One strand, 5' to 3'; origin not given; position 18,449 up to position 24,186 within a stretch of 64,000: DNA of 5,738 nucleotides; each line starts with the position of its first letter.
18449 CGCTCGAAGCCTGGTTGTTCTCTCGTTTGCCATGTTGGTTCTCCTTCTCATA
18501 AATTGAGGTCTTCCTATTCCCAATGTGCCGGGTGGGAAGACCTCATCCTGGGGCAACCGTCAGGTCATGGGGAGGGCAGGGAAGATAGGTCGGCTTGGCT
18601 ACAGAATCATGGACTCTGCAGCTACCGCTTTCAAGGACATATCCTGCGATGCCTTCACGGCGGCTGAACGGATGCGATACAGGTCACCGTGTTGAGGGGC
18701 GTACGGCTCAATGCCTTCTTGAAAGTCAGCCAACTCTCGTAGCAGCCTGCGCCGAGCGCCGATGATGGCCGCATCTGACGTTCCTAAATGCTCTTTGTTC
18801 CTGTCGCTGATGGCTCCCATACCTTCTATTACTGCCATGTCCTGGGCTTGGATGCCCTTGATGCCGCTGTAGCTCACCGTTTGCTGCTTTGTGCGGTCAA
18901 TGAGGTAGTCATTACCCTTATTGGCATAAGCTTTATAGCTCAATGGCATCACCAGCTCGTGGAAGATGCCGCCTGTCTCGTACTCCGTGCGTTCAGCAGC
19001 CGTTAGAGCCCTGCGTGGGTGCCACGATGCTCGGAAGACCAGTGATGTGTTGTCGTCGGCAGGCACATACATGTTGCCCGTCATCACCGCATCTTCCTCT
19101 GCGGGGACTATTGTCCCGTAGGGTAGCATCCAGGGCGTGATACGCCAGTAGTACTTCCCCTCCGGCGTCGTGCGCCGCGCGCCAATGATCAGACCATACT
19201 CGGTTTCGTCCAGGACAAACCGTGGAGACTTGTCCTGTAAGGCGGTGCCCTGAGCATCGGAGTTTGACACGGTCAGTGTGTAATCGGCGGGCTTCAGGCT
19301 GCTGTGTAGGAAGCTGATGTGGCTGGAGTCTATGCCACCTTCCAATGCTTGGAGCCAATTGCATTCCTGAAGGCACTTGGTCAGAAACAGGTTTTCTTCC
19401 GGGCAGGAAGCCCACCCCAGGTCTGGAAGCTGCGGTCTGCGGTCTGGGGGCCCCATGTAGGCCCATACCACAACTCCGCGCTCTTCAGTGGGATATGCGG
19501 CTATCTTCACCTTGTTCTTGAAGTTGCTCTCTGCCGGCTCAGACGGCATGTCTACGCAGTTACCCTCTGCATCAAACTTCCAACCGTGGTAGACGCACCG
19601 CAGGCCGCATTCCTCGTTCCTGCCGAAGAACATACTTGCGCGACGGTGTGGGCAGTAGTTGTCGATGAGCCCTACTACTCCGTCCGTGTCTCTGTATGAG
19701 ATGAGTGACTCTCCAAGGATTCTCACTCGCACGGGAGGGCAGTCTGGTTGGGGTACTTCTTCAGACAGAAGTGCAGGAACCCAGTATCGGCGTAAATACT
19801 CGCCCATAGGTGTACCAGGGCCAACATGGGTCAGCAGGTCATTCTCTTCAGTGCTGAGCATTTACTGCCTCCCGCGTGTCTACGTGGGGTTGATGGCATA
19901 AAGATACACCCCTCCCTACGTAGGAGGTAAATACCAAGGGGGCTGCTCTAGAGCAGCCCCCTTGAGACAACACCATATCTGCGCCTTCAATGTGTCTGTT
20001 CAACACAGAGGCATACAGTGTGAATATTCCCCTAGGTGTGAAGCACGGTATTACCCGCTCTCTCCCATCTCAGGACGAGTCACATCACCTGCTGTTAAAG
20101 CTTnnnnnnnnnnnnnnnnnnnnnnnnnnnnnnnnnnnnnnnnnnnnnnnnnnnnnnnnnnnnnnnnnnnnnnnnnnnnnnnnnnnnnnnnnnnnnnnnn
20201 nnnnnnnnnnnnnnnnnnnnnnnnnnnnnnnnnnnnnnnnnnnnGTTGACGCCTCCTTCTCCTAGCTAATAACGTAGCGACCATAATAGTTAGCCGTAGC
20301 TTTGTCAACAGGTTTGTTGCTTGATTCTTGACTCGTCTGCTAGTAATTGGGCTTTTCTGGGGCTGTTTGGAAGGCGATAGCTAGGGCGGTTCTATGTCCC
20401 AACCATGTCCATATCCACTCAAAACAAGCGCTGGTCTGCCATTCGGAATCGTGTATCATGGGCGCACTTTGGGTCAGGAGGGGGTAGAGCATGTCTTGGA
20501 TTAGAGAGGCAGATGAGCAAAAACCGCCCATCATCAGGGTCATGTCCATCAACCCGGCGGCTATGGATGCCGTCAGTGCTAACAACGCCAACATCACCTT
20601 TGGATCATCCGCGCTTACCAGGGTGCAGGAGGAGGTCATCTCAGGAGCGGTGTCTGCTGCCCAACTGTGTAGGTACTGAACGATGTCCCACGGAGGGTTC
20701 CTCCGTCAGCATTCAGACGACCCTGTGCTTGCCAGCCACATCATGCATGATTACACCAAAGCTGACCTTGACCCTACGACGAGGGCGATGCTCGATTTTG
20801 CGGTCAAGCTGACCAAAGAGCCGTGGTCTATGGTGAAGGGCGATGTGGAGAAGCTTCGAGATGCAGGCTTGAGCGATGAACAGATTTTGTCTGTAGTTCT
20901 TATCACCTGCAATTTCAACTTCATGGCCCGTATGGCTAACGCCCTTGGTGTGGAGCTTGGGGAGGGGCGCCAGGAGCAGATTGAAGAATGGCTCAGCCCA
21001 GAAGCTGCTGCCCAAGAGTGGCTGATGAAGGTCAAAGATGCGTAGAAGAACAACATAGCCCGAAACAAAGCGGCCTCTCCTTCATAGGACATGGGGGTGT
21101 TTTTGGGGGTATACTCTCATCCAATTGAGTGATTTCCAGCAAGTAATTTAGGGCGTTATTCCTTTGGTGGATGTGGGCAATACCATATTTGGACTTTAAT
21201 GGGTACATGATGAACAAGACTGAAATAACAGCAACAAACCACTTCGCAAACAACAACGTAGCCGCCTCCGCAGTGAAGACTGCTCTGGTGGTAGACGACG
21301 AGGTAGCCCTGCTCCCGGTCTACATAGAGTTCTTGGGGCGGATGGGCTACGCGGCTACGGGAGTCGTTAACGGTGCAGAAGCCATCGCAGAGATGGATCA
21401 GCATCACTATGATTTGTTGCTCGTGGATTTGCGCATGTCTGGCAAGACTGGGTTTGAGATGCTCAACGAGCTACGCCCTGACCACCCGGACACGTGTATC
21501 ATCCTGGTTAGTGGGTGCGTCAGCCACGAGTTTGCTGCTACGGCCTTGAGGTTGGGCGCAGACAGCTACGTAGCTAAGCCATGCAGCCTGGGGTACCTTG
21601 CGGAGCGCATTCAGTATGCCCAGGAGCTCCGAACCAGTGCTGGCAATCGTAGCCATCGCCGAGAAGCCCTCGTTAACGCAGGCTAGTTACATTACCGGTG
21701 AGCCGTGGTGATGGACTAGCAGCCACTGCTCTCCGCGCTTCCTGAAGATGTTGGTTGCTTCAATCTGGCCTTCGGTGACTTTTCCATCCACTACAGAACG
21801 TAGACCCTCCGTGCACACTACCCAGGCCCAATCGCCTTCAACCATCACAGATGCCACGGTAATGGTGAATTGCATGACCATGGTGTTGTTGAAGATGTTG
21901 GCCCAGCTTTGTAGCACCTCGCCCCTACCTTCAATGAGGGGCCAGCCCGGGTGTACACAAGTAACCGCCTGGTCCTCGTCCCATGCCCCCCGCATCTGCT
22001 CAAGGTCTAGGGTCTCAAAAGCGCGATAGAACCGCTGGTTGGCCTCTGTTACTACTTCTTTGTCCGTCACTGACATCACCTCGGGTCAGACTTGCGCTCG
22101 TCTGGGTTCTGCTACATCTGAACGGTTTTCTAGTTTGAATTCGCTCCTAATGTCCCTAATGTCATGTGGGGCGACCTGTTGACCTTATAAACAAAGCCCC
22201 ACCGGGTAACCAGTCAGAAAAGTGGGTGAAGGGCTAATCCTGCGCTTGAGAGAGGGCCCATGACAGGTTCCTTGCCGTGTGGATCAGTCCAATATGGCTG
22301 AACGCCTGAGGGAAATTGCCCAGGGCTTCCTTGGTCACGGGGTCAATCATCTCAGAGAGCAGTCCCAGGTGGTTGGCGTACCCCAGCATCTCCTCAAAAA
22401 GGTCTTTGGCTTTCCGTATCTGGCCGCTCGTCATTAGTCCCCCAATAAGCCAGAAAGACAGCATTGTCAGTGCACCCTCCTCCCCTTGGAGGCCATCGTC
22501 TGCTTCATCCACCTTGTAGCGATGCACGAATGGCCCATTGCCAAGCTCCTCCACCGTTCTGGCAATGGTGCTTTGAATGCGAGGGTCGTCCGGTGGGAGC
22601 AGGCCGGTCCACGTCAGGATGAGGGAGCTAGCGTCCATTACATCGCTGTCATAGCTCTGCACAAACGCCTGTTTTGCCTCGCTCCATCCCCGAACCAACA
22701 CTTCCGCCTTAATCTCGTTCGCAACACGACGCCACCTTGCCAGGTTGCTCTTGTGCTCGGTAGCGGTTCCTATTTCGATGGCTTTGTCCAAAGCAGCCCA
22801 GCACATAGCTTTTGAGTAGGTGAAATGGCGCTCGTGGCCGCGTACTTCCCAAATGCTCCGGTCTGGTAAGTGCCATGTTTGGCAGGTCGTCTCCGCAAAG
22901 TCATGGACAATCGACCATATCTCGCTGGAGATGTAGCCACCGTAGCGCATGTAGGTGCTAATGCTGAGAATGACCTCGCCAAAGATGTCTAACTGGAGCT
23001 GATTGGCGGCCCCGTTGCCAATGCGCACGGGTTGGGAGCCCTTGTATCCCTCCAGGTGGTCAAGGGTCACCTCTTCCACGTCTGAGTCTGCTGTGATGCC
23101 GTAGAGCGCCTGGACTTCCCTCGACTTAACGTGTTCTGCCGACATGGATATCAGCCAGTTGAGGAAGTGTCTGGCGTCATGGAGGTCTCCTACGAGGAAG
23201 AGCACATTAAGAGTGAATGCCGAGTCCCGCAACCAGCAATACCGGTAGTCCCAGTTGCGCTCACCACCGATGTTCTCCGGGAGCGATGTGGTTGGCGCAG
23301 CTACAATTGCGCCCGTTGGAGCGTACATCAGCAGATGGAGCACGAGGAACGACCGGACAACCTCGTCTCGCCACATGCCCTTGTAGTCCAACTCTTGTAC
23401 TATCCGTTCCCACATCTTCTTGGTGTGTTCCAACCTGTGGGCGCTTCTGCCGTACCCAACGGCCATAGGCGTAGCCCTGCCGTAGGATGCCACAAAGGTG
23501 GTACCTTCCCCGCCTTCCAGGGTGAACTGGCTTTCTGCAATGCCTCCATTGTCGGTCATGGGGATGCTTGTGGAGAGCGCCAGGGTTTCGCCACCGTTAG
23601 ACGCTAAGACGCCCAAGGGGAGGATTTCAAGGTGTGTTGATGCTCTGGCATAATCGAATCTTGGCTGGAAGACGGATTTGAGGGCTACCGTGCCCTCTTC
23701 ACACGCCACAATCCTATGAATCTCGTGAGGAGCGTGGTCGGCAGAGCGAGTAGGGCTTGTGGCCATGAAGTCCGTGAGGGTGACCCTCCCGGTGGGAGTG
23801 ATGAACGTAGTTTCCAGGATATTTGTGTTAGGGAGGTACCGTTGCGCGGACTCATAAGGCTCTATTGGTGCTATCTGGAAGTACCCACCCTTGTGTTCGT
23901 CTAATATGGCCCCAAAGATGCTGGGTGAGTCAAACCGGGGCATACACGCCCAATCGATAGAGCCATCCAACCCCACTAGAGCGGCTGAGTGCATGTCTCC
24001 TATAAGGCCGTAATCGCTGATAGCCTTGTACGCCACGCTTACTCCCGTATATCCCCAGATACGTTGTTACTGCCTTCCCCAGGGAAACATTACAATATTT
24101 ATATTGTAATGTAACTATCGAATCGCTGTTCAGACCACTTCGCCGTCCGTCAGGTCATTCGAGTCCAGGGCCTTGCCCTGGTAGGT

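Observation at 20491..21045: Candidate selenoprotein: AhpD-like gene with UGA at the CxxC cysteine position and a SECIS-like hairpin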

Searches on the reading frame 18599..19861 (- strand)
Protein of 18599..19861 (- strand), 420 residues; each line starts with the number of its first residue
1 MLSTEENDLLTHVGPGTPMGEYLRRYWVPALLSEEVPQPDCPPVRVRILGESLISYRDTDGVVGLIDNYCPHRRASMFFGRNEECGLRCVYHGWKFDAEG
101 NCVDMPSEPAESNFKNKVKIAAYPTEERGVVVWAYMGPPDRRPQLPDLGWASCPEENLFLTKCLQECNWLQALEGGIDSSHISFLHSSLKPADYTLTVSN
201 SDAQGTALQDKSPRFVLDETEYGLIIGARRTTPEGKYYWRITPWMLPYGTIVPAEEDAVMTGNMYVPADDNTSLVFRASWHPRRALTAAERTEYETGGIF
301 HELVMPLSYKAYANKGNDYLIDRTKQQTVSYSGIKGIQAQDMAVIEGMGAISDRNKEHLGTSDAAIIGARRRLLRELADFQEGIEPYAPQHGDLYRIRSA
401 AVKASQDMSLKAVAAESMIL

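Call 52: search_protein_families(library=pfam, proteins=[window:18599-19861:-], max_evalue=0.001)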
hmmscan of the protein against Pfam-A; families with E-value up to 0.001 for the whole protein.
window:18599-19861:- (420 aa): 2 families
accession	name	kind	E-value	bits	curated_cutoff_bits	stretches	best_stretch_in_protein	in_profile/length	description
PF19301.5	LigXa_C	-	3.1e-44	151.8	27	1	134-386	1-255/304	LigXa C-terminal domain like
PF00355.32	Rieske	-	9.6e-18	64.3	20.3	1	27-110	2-83/88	Rieske [2Fe-2S] domain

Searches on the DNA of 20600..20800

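Call 33: search_rna_families(source=window, start=20600, end=20800, threshold=evalue, max_evalue=10)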
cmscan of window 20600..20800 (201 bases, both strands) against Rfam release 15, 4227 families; matches with E-value up to 10: 0.
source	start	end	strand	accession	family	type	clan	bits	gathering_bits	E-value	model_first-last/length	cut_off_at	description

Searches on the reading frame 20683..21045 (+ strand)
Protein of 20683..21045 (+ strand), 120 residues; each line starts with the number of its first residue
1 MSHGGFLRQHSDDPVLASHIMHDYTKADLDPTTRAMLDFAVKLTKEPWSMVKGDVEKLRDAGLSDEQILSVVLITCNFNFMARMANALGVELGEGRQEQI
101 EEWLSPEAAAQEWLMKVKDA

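Call 23: find_related_loci(query=A2, collection=genome_contigs, flank=10000)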
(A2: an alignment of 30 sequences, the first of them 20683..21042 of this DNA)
Query A2 (120 aa) in genome_contigs; peptide patterns used: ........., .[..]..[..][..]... (x = any residue, [..] = any of these).
136 stretches matched a pattern; 120 encode a relative of the query (tblastn E <= 1e-3); the best 80 are kept; 80 distinct loci.
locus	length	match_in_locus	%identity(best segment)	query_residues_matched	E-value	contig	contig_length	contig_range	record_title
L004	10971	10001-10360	93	1-120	9e-75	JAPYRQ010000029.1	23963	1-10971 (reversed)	MAG: Dehalococcoidia bacterium isolate PW3.metabat2.181 PW3_2971_length_23963_cov_8.955120, whole genome shotgun sequenc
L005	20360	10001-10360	93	1-120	8e-74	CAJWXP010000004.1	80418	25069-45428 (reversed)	MAG TPA_asm: uncultured Dehalococcoidia bacterium isolate ERR599008_bin.23_MetaBAT_v2.12.1_MAG genome assembly, contig:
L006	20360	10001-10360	80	1-120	9e-65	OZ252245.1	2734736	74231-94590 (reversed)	MAG: Dehalococcoidia bacterium isolate fb20be2c-8140-4140-b1fe-3b9480cc7f3d genome assembly, chromosome: 1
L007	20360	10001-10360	78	1-120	5e-64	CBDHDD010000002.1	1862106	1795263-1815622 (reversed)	MAG: Dehalococcoidia bacterium isolate e1889495-a2da-40f9-909c-8269d7dc74c2 genome assembly, contig: contig_2, whole gen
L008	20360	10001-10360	78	1-120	6e-62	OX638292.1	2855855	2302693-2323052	MAG: uncultured Dehalococcoidia bacterium isolate 695a8b18-9d85-47ae-89af-9793d4c73328 genome assembly, chromosome: 1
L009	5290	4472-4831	78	1-120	1e-61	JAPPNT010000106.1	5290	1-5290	MAG: Chloroflexota bacterium isolate RHO3_bin_79 NODE_14983_length_5290_cov_4.864565, whole genome shotgun sequence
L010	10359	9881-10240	76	1-120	2e-60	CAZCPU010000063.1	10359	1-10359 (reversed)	MAG TPA_asm: uncultured Dehalococcoidia bacterium isolate SRP109090_co1_153 genome assembly, contig: NODE_9831_length_10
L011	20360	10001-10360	76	1-120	6e-60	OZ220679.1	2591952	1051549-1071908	MAG: Dehalococcoidia bacterium isolate bff0dcbd-e965-4f93-bb55-57b6ceb5617d genome assembly, chromosome: 1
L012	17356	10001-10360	78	1-120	4e-56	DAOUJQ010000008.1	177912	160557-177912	MAG TPA_asm: Dehalococcoidia bacterium isolate S34_275 k113_82292, whole genome shotgun sequence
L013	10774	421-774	74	1-118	1e-55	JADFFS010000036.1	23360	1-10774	MAG: Chloroflexota bacterium isolate B28T3L11 B28T3L11_NODE1766, whole genome shotgun sequence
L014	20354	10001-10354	72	1-118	6e-55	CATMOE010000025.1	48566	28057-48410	MAG: uncultured Dehalococcoidia bacterium isolate SRR3967319_bin.3_MetaWRAP_v1.3_MAG genome assembly, contig: ERZ508525.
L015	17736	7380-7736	71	1-119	1e-54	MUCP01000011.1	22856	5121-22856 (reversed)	MAG: SAR202 cluster bacterium Io17-Chloro-G2 DeepMed-Io17-C1408, whole genome shotgun sequence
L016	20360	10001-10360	79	1-120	6e-65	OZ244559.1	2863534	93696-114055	MAG: Dehalococcoidia bacterium isolate 59ee8d7c-4f04-4942-b4cb-4e6b98ad6235 genome assembly, chromosome: 1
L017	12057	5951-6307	71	1-119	7e-54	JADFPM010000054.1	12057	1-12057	MAG: Chloroflexota bacterium isolate B73T1L10 B73T1L10_NODE8500, whole genome shotgun sequence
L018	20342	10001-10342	72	1-114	2e-53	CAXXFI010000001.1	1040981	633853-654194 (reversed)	MAG: Dehalococcoidia bacterium isolate 10f4566d-ab44-49ae-b774-fc9f760c6436 genome assembly, contig: contig_1, whole gen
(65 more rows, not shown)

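Call 55: find_encoding_contigs(protein=window:20683-21045:+, flank=2000, max_places=4)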
Protein window:20683-21045:+ (120 aa): 21 contigs read that carry it; 4 places shown.
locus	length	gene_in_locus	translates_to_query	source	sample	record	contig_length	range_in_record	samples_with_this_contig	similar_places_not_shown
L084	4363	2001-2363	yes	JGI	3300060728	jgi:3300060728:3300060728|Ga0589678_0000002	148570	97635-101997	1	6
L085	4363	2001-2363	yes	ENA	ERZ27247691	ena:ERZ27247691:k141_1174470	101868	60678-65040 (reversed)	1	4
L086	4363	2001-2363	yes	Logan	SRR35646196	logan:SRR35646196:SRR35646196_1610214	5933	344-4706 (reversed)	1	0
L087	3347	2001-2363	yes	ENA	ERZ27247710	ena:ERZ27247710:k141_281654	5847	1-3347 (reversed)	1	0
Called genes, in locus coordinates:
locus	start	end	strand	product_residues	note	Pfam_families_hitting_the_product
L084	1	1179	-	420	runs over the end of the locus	PF00355:Rieske, PF19301:LigXa_C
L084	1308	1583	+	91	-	-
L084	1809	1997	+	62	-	-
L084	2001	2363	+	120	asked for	-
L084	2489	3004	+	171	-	PF00072:Response_reg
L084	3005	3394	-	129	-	PF13474:SnoaL_3, PF14534:DUF4440, PF12680:SnoaL_2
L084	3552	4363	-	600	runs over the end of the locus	PF19291:TREH_N, PF00723:Glyco_hydro_15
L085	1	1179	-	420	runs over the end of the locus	PF00355:Rieske, PF19301:LigXa_C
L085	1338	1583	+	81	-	-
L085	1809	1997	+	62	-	-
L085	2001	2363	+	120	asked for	-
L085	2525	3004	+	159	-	PF00072:Response_reg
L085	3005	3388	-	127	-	PF13474:SnoaL_3, PF14534:DUF4440, PF12680:SnoaL_2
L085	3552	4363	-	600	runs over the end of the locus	PF19291:TREH_N, PF00723:Glyco_hydro_15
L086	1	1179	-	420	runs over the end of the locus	PF00355:Rieske, PF19301:LigXa_C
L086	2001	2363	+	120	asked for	-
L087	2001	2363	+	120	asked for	-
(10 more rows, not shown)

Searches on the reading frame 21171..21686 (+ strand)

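Call 52: search_protein_families(library=pfam, proteins=[window:21171-21686:+], max_evalue=0.001)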
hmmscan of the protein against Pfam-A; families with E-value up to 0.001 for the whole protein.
window:21171-21686:+ (171 aa): 1 family
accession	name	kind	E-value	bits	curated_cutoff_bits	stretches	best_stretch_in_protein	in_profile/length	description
PF00072.30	Response_reg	-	2e-22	79.9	30.2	1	39-147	2-110/111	Response regulator receiver domain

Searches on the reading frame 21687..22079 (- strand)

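Call 52: search_protein_families(library=pfam, proteins=[window:21687-22079:-], max_evalue=0.001)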
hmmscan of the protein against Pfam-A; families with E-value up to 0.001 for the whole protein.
window:21687-22079:- (130 aa): 5 families
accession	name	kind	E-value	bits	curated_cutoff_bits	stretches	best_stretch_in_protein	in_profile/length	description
PF13474.12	SnoaL_3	-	2.4e-28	99.3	22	1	10-129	1-119/121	SnoaL-like domain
PF14534.12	DUF4440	-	7.9e-09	36.4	25.2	1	11-121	2-107/107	Domain of unknown function (DUF4440)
PF12680.13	SnoaL_2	-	5e-08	33.9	27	1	15-119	2-99/102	SnoaL-like domain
PF08332.16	CaMKII_AD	-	0.00024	21.7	22.1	1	64-128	60-126/128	Calcium/calmodulin dependent protein kinase II association domain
PF13577.12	SnoaL_4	-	0.00055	20.4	24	1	4-122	3-123/126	SnoaL-like domain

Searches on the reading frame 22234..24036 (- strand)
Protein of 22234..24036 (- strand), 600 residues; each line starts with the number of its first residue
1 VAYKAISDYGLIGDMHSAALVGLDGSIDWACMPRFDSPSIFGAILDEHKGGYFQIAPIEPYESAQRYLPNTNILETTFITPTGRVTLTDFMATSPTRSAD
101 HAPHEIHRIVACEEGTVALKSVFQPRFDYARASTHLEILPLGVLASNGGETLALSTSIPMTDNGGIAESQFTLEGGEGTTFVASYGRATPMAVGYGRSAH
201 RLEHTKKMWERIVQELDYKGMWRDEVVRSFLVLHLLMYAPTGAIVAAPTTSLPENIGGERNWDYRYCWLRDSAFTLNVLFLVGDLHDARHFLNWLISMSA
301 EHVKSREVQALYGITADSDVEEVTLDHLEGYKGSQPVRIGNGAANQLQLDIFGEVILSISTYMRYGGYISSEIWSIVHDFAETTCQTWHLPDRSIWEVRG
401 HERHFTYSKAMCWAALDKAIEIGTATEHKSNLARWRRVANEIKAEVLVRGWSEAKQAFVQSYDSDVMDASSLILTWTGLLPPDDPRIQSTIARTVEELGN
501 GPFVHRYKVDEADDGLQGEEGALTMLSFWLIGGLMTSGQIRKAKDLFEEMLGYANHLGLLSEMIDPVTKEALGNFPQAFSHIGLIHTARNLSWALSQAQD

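Call 52: search_protein_families(library=pfam, proteins=[window:22234-24036:-], max_evalue=0.001)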
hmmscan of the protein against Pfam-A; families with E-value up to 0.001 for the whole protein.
window:22234-24036:- (600 aa): 2 families
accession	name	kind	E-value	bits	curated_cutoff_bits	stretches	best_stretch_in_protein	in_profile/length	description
PF00723.27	Glyco_hydro_15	-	1.5e-66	225.5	22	1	223-588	4-426/427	Glycosyl hydrolases family 15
PF19291.4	TREH_N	-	6.3e-17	62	23.1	1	6-153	15-152/211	Trehalase-like, N-terminal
